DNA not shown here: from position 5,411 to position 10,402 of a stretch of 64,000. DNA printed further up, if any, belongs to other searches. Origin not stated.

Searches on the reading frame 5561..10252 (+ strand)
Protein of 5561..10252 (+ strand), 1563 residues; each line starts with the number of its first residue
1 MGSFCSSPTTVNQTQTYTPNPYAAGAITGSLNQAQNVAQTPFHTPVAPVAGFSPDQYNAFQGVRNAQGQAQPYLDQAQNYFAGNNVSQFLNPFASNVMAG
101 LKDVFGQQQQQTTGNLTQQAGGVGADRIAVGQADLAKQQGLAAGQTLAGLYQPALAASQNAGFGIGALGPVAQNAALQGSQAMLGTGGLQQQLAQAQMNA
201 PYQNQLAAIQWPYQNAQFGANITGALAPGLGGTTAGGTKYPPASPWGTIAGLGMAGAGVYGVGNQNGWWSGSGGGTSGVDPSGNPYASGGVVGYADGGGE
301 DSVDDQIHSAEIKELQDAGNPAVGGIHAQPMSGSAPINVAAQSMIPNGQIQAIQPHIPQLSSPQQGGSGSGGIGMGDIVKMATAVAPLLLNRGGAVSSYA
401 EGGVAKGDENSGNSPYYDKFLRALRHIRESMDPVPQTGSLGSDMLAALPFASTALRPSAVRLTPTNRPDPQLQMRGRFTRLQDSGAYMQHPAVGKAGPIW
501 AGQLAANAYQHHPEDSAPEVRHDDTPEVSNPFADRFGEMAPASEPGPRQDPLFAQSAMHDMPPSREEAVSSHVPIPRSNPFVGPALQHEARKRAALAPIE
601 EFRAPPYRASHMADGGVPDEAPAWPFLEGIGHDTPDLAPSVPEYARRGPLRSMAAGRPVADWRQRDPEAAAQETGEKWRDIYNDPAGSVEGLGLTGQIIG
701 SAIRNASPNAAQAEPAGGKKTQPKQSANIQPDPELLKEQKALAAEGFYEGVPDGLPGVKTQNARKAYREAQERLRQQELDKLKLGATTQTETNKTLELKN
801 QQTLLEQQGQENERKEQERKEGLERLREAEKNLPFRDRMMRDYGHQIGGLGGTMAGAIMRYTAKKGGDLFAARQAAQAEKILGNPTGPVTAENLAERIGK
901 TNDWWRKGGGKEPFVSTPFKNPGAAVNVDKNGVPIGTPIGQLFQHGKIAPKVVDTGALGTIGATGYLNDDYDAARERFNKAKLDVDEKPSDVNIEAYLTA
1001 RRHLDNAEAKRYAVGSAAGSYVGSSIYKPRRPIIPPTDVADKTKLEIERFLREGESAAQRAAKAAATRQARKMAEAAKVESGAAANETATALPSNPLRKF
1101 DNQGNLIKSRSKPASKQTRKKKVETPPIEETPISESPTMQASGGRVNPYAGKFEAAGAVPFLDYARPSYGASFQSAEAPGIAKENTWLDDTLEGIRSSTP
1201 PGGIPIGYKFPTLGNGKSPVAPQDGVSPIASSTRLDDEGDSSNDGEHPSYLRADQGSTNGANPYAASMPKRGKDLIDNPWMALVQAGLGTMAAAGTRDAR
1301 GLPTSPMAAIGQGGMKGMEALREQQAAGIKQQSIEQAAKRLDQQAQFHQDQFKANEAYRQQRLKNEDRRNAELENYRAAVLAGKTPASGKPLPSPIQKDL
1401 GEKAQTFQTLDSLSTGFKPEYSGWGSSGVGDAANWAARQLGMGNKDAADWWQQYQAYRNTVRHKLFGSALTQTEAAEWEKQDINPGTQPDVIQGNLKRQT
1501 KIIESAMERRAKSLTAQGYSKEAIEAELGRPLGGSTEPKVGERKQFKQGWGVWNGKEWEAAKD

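Call 9: search_protein_families(library=phrogs, proteins=[window:5561-10252:+], max_evalue=0.001)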
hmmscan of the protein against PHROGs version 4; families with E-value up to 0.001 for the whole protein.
window:5561-10252:+ (1563 aa): 1 family
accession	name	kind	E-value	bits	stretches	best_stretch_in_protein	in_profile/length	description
phrog_4287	-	DNA, RNA and nucleotide metabolism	2.6e-05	24.6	1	7-270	5-320/392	DNA ejection protein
